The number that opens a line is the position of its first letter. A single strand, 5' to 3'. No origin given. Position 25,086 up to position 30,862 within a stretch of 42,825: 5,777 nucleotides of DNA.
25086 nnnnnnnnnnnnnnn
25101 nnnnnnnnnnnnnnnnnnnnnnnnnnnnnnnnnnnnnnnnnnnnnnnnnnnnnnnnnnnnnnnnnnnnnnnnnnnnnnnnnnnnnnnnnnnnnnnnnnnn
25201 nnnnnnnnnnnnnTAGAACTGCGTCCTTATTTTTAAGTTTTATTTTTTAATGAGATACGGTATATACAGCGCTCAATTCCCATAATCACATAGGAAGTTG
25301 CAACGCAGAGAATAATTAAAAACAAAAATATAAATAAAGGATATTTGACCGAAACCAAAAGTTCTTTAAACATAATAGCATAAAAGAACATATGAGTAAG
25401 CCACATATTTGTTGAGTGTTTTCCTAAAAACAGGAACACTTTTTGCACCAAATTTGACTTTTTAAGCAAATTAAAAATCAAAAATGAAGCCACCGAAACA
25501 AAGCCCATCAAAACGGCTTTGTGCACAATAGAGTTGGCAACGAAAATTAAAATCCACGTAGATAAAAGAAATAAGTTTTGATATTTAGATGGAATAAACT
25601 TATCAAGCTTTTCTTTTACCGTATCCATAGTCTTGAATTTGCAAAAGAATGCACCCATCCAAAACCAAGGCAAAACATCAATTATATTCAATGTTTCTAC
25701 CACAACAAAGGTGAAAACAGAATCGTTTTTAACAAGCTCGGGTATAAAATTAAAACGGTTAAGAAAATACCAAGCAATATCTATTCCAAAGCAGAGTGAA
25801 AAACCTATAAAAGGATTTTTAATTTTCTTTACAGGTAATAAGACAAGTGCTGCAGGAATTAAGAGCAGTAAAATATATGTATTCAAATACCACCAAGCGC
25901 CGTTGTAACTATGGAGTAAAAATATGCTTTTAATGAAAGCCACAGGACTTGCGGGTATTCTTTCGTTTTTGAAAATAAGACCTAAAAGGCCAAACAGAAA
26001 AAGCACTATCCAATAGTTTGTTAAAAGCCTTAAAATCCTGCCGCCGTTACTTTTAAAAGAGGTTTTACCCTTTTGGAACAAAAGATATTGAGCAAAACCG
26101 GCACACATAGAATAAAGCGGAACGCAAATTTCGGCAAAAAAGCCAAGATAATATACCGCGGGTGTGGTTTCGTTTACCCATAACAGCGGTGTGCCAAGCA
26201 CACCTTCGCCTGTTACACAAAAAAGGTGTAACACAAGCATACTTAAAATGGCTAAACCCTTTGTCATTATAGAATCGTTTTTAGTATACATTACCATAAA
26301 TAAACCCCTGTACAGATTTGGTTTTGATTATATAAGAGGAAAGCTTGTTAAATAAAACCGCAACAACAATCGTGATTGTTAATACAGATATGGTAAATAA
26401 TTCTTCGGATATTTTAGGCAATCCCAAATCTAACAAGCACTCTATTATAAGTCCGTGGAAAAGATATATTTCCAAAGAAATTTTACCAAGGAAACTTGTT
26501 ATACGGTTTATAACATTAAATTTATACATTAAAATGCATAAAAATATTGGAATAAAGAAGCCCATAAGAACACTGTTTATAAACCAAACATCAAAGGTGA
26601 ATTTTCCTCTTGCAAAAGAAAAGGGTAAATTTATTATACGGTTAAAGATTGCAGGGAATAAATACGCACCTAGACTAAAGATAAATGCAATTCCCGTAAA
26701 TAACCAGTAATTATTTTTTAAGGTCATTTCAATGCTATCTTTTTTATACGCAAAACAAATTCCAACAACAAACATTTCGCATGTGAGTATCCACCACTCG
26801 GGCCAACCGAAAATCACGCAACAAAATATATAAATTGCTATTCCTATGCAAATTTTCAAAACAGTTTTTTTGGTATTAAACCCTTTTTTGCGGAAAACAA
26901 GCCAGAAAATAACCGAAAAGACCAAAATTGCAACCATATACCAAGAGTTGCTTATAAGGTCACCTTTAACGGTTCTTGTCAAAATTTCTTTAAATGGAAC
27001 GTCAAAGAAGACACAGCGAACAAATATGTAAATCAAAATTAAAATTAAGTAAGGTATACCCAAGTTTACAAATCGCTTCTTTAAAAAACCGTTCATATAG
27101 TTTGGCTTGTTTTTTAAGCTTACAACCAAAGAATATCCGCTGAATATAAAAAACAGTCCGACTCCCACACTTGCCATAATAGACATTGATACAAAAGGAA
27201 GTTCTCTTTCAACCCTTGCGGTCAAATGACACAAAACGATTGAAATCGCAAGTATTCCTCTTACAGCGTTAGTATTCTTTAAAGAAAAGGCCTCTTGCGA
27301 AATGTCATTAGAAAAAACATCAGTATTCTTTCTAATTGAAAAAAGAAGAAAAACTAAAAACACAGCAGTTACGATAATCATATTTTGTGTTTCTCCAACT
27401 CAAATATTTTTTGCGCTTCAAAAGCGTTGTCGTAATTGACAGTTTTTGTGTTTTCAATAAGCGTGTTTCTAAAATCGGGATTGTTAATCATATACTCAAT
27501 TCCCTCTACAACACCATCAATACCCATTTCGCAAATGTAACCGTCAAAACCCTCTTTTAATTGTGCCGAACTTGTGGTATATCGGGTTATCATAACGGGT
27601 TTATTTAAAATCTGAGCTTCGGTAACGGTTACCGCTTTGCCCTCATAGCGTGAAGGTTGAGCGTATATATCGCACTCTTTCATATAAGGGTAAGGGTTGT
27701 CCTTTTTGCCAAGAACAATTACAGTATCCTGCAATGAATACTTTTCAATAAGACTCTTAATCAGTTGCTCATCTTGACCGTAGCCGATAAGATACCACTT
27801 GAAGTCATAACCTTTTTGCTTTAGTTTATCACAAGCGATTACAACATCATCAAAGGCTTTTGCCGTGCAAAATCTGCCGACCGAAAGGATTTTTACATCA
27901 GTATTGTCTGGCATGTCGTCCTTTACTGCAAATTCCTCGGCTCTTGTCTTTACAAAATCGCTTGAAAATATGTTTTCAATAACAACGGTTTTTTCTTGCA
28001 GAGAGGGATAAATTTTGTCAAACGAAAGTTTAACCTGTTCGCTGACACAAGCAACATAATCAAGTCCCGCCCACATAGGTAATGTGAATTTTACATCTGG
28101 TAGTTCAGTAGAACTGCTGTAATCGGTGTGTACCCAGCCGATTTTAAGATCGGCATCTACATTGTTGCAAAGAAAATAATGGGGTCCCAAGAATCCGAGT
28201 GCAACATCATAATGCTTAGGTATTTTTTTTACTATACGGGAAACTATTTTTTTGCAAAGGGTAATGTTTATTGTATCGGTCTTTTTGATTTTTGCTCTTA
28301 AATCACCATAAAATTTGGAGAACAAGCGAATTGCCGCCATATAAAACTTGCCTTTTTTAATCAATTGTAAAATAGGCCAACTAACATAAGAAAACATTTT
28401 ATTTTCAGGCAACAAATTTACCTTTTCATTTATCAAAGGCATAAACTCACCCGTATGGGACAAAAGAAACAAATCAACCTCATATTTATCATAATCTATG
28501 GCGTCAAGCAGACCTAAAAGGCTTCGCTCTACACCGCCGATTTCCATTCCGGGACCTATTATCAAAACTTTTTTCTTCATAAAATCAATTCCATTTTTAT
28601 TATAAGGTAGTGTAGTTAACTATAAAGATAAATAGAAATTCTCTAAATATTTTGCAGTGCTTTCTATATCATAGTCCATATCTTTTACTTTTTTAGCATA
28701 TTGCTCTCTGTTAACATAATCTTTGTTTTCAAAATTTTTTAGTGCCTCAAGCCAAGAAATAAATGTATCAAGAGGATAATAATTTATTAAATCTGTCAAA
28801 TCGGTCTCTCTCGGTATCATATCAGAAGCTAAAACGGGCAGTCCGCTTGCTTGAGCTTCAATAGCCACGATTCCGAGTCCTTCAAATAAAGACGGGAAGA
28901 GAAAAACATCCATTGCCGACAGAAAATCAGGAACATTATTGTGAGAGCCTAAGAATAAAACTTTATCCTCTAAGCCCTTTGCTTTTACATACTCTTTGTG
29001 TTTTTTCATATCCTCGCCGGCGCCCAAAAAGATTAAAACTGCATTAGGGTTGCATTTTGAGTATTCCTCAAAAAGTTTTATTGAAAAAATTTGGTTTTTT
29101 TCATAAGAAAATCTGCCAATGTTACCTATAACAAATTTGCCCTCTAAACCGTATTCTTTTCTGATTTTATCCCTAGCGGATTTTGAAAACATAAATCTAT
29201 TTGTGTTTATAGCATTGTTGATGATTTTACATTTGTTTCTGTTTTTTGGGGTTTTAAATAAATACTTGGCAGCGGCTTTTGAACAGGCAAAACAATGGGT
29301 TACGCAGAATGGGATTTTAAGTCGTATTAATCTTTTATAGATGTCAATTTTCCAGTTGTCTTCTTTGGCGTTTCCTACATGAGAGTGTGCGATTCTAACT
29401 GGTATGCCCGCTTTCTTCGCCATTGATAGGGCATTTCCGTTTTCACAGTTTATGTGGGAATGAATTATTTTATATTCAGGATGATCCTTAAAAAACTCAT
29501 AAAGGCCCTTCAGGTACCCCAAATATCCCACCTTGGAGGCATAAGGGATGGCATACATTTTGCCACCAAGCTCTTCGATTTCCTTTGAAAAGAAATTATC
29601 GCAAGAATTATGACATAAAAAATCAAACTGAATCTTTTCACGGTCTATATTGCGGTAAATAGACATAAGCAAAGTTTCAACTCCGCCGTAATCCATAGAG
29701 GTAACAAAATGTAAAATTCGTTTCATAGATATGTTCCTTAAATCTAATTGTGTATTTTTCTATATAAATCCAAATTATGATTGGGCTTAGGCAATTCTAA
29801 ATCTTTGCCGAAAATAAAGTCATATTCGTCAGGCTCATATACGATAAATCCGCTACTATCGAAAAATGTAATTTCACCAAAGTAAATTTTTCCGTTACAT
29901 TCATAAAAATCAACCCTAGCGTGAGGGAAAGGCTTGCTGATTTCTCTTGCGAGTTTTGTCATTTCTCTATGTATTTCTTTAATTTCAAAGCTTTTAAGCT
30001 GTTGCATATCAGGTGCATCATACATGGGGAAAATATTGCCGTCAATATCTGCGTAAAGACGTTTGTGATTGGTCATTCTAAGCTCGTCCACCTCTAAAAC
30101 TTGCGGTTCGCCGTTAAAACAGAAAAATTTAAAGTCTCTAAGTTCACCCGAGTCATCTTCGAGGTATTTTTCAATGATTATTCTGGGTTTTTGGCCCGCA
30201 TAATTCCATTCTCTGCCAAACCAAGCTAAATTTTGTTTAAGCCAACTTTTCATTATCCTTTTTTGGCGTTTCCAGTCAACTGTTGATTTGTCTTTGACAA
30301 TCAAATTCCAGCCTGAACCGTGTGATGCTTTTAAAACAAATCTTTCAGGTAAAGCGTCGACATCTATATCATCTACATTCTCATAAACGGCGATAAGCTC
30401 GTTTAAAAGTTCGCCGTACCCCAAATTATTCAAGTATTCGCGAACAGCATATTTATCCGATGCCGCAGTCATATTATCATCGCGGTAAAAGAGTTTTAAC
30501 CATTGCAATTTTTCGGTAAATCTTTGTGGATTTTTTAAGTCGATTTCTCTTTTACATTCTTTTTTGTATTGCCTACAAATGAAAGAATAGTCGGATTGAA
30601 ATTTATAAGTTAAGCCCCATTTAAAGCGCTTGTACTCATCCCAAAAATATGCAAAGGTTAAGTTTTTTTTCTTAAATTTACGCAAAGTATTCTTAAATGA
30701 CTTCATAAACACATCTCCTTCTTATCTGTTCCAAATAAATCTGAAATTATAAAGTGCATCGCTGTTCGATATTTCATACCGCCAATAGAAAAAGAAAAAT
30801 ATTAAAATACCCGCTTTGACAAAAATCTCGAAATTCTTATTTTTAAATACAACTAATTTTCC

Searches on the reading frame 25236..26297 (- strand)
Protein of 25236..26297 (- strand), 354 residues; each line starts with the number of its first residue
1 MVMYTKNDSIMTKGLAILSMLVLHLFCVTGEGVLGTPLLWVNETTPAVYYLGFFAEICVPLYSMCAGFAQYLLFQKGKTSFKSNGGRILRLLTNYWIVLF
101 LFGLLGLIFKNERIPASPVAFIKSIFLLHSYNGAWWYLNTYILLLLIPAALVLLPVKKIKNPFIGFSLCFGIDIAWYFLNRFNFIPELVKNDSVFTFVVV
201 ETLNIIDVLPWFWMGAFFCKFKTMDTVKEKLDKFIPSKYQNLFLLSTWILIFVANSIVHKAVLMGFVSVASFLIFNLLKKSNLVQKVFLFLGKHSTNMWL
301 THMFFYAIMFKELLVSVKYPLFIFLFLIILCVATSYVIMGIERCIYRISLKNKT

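Call 6: search_protein_families(library=pfam, proteins=[window:25236-26297:-])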
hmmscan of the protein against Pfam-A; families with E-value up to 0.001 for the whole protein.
window:25236-26297:- (354 aa): 1 family
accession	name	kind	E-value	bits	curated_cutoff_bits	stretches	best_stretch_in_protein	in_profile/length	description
PF01757.29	Acyl_transf_3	-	4.6e-18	65.8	31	1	13-338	8-324/326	Acyltransferase domain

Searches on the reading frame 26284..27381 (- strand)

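Call 6: search_protein_families(library=pfam, proteins=[window:26284-27381:-])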
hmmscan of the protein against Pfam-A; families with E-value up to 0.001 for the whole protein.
window:26284-27381:- (366 aa): 1 family
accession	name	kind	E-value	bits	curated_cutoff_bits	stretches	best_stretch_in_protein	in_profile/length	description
PF01757.29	Acyl_transf_3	-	1.6e-29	103.5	31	1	38-344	5-324/326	Acyltransferase domain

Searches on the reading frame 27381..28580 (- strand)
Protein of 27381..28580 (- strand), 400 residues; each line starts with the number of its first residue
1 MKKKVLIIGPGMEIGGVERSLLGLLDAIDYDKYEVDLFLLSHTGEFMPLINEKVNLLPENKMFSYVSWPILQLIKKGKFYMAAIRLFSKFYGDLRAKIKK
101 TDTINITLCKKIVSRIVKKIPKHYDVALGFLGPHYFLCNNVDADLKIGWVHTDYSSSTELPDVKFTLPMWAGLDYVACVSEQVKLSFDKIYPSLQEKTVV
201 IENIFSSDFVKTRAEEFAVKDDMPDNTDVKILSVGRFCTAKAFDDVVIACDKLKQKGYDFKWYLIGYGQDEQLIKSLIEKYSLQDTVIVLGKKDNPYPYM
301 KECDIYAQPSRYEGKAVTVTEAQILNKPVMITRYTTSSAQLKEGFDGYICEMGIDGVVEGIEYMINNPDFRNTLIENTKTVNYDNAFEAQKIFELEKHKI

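Call 6: search_protein_families(library=pfam, proteins=[window:27381-28580:-])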
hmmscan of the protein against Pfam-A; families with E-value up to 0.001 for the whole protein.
window:27381-28580:- (400 aa): 2 families
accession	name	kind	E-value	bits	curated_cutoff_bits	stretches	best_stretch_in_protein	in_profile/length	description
PF00534.26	Glycos_transf_1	-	5.1e-28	98.2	26.4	1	225-379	12-170/172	Glycosyl transferases group 1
PF13692.12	Glyco_trans_1_4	-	1.9e-17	64.3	27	1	230-366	3-141/142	Glycosyl transferases group 1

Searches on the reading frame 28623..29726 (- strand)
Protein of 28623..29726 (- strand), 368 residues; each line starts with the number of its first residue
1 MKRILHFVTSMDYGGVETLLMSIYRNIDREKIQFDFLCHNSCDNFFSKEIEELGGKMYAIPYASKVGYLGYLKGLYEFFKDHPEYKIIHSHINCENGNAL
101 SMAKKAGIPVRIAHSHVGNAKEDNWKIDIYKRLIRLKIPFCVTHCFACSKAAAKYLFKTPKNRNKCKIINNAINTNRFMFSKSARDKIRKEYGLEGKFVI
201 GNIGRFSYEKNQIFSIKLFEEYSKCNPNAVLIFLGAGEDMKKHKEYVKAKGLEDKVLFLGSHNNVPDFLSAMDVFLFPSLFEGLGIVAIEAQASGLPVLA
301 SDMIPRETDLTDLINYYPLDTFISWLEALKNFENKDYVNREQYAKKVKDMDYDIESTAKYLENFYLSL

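Call 6: search_protein_families(library=pfam, proteins=[window:28623-29726:-])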
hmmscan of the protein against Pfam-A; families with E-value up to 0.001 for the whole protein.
window:28623-29726:- (368 aa): 5 families
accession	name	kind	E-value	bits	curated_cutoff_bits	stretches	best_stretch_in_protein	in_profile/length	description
PF00534.26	Glycos_transf_1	-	2.8e-27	95.8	26.4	1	185-304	2-124/172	Glycosyl transferases group 1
PF13692.12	Glyco_trans_1_4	-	7.9e-22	78.5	27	1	198-303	2-108/142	Glycosyl transferases group 1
PF13439.12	Glyco_transf_4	-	1.9e-11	44.7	28.5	1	13-177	1-170/170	Glycosyltransferase Family 4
PF20706.3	GT4-conflict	-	3.6e-05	23.4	26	1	266-302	276-312/385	Family 4 Glycosyltransferase in conflict systems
PF13579.12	Glyco_trans_4_4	-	0.00052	20.8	29.7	1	14-157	1-143/158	Glycosyl transferase 4-like domain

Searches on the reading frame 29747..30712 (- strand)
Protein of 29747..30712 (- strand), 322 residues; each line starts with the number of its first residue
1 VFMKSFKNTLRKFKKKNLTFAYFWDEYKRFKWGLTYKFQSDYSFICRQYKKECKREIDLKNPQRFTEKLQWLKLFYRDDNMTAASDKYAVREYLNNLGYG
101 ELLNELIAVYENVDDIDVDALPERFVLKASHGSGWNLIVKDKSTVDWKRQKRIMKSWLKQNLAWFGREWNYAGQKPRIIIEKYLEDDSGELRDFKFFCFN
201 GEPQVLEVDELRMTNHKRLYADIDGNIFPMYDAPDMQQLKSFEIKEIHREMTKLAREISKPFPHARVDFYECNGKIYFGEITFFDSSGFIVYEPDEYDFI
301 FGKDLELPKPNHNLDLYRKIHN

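Call 6: search_protein_families(library=pfam, proteins=[window:29747-30712:-])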
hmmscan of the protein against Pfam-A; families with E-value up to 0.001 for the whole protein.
window:29747-30712:- (322 aa): 2 families
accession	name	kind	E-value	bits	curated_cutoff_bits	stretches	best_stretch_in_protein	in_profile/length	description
PF14305.11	ATPgrasp_TupA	-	2.9e-50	171.5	25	1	67-304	1-239/241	TupA-like ATPgrasp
PF23868.1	Mmc1_C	-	9.5e-05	22.5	27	1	47-95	10-58/175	Mmc1 C-terminal domain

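Call 7: search_protein_families(library=ncbifam, proteins=[window:29747-30712:-], max_evalue=0.00001)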
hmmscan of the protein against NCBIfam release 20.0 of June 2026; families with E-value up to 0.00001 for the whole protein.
window:29747-30712:- (322 aa): 0 families
